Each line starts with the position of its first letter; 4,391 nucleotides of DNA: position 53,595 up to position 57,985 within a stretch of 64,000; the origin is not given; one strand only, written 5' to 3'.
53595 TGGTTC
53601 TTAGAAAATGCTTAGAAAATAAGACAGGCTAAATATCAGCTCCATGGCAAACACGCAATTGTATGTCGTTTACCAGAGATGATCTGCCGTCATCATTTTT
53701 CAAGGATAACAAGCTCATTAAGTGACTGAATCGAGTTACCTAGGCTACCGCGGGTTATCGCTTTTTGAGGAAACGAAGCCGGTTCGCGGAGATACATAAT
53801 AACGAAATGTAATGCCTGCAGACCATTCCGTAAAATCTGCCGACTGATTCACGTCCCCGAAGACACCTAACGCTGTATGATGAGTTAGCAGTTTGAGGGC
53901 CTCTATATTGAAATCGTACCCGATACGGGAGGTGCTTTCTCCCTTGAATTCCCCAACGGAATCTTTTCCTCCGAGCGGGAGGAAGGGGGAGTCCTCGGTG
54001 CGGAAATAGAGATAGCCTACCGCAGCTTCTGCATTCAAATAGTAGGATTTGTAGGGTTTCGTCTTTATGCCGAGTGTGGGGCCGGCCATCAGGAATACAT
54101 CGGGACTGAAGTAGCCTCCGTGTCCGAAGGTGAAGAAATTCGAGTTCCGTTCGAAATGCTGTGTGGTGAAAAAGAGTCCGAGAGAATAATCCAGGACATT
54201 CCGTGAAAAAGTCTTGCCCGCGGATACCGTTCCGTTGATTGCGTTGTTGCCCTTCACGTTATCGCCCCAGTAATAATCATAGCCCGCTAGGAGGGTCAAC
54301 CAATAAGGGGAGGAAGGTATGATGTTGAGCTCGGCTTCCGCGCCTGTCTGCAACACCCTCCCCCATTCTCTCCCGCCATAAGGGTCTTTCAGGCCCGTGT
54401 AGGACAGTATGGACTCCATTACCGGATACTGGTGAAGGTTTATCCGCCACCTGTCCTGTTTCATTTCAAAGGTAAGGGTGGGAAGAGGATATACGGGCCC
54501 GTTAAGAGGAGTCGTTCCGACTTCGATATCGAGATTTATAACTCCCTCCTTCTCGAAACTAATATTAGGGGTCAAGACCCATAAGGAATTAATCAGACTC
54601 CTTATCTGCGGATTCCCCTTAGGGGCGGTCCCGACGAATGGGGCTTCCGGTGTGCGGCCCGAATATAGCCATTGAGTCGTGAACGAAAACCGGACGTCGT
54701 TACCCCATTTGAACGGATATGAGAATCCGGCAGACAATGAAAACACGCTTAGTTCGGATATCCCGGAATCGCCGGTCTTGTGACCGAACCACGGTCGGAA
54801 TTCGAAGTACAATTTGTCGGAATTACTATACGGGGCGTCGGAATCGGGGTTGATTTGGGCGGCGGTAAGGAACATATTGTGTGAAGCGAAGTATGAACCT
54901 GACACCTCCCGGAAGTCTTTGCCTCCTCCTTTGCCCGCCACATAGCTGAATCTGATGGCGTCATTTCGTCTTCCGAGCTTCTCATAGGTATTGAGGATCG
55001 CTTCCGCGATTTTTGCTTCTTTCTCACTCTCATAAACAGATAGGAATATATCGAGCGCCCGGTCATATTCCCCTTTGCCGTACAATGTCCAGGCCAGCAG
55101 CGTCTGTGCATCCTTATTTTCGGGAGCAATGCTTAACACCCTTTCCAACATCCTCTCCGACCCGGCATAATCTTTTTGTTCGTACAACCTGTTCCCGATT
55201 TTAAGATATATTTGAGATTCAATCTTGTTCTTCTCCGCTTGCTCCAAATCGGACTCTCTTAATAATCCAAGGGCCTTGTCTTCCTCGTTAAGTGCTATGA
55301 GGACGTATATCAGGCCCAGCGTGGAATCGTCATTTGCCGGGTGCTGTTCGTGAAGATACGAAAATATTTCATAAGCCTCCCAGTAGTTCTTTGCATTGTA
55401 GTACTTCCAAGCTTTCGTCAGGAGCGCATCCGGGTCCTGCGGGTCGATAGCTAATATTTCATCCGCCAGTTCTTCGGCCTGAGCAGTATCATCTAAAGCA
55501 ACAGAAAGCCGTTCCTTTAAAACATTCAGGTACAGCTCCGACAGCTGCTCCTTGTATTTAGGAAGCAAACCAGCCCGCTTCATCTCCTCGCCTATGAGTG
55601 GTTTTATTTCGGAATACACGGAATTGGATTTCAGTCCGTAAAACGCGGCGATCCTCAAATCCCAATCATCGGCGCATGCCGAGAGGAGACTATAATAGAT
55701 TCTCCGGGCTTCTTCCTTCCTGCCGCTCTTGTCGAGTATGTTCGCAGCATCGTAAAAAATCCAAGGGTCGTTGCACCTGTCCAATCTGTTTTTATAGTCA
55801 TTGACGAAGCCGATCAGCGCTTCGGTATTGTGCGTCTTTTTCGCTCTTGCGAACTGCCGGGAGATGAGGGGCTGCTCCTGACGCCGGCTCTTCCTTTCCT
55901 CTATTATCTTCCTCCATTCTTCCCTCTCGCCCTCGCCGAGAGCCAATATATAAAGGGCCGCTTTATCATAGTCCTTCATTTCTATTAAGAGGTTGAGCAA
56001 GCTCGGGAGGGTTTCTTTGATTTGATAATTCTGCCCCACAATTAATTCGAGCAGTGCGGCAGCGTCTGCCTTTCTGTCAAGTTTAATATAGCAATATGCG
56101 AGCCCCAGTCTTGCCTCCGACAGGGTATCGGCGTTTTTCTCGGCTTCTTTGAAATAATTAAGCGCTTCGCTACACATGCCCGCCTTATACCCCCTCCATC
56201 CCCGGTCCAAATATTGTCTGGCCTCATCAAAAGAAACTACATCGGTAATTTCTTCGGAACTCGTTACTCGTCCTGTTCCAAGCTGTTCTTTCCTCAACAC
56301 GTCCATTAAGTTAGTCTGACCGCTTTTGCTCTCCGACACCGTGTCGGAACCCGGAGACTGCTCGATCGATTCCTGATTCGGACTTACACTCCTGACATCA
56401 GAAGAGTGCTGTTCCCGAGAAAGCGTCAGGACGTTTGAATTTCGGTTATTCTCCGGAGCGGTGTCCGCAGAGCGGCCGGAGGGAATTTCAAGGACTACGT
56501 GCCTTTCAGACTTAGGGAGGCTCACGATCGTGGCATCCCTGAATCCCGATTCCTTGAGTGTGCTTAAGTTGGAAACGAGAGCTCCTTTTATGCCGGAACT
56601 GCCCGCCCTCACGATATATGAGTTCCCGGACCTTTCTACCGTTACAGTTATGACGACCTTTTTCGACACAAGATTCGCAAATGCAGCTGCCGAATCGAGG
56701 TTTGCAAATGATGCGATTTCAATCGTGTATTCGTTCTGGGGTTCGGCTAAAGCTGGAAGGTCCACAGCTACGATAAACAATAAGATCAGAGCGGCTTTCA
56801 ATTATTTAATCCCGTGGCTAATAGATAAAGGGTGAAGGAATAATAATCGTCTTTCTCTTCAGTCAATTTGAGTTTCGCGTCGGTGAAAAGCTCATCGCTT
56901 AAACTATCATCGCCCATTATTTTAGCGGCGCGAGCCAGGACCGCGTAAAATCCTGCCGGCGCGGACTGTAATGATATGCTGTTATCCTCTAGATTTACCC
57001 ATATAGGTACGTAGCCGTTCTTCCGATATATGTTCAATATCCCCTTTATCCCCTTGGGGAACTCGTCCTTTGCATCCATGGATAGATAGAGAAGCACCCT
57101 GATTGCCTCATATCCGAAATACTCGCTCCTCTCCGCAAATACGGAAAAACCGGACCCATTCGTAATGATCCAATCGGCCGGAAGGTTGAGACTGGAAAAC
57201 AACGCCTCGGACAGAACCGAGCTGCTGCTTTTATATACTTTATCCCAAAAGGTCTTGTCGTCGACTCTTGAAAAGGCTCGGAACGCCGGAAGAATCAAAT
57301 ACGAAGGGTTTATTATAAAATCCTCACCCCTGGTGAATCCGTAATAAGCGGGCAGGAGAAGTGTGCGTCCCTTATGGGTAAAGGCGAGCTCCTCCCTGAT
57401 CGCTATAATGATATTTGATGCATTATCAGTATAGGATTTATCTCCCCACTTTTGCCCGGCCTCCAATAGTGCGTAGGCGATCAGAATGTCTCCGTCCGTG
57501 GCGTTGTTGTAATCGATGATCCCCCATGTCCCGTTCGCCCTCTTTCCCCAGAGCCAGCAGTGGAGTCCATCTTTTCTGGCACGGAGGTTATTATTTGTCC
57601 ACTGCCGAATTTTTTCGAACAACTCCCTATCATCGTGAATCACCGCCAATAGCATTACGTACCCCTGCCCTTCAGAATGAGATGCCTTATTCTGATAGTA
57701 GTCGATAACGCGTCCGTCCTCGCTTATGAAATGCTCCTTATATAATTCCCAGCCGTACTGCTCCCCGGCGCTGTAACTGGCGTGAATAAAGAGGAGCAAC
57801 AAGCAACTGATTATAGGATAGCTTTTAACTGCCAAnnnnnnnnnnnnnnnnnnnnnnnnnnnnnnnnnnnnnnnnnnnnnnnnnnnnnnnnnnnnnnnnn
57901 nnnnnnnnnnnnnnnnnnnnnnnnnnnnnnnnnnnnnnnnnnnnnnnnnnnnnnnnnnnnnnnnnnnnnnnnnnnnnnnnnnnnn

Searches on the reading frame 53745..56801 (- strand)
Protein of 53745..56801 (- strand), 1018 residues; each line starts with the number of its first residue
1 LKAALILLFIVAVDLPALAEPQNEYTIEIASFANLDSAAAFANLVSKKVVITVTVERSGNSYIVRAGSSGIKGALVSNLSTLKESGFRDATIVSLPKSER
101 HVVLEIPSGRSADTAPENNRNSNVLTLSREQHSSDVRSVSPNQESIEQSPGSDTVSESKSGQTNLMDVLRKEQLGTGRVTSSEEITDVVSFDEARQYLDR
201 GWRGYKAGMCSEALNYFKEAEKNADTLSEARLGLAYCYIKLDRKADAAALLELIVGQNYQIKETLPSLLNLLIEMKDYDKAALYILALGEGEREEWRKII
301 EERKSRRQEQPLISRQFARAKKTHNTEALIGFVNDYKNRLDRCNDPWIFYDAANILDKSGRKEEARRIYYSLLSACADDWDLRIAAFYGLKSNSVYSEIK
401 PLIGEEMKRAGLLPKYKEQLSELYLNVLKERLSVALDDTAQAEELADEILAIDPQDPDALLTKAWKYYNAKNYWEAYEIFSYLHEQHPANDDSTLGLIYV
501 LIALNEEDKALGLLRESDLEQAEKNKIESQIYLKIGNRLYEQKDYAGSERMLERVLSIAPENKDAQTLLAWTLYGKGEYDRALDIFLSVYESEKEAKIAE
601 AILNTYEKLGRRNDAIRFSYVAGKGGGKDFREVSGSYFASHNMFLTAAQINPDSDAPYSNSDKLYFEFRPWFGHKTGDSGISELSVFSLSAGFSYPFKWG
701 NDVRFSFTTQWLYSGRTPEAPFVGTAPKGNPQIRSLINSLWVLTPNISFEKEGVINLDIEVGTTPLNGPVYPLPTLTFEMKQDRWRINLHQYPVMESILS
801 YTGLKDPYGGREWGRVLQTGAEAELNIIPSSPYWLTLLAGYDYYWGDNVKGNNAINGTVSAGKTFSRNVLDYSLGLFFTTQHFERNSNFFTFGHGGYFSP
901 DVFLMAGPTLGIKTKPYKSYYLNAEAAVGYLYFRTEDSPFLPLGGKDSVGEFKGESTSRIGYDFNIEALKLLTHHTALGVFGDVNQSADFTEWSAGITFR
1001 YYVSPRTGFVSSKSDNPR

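Call 14: search_protein_families(library=pfam, proteins=[window:53745-56801:-])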
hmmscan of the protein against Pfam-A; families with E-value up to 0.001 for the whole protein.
window:53745-56801:- (1018 aa): 15 families
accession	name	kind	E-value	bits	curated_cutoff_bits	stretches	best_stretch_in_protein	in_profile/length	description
PF05420.17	BCSC_C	-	1.1e-44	153.4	23.5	1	756-1003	77-335/336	Cellulose synthase operon protein C C-terminus (BCSC_C)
PF14559.12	TPR_19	-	2e-26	92.5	25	4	539-587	1-49/68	Tetratricopeptide repeat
PF12895.13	ANAPC3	-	1.2e-14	54.7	27.2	2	439-516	5-81/82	Anaphase-promoting complex, cyclosome, subunit 3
PF13432.12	TPR_16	-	2.1e-11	44.5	32.7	1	533-590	1-58/65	Tetratricopeptide repeat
PF13428.12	TPR_14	-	8.4e-09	35.7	23.5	0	346-385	1-40/44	Tetratricopeptide repeat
PF13431.12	TPR_17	-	1.1e-08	35.1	24.4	0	446-476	2-32/34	Tetratricopeptide repeat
PF23914.1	TPR_CcmH_CycH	-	1.2e-07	32.2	42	0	437-492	101-156/158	Cytochrome c-type biogenesis protein H TPR domain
PF07719.23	TPR_2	-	5.6e-07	29.6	27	0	531-562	3-34/34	Tetratricopeptide repeat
PF25062.1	ARM_TT21_N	-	9.2e-07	29.3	40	1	441-607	12-176/222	Tetratricopeptide repeat protein 21 N-terminal ARM repeat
PF25060.1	ARM_TT21_2nd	-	5.5e-05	23.2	27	0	204-280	66-143/270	Tetratricopeptide repeat protein 21 second ARM domain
PF09613.16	HrpB1_HrpK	-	0.00011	22.3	29.3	0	542-603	24-85/126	Bacterial type III secretion protein (HrpB1_HrpK)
PF13424.12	TPR_12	-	0.00036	21.1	30.1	0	530-591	4-73/77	Tetratricopeptide repeat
PF05036.18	SPOR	-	0.00046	20.9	21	0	22-92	2-74/76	SPOR domain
PF14561.12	TPR_20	-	0.00069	20.3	25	0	550-597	9-56/90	Tetratricopeptide repeat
PF07721.20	TPR_4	-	0.00086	20.1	27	0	229-252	2-25/26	Tetratricopeptide repeat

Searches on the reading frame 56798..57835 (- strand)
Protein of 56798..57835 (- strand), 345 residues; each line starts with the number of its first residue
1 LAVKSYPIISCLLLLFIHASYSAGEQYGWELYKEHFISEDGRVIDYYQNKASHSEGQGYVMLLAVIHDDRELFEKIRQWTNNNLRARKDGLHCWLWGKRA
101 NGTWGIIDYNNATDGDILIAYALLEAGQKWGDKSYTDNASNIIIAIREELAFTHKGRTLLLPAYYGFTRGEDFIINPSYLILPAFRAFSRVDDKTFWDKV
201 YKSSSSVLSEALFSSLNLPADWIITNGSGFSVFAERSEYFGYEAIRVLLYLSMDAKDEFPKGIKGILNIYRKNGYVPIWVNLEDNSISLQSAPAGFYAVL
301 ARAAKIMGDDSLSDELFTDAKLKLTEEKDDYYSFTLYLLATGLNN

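Call 14: search_protein_families(library=pfam, proteins=[window:56798-57835:-])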
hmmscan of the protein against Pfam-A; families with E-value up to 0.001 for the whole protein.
window:56798-57835:- (345 aa): 1 family
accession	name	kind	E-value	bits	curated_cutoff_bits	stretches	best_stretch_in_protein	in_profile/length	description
PF01270.23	Glyco_hydro_8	-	6.4e-68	229.7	24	1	8-342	8-337/341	Glycosyl hydrolases family 8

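Call 42: find_encoding_contigs(protein=window:56798-57835:-, flank=10000, max_places=6)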
Protein window:56798-57835:- (345 aa): 1 contig read that carries it; 1 place shown.
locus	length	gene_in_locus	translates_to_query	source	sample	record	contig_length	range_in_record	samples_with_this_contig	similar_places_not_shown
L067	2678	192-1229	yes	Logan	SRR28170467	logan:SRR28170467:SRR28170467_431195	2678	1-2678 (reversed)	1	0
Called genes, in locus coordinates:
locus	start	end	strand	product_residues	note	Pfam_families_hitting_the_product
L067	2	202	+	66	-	?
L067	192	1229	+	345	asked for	PF01270:Glyco_hydro_8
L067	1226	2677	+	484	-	?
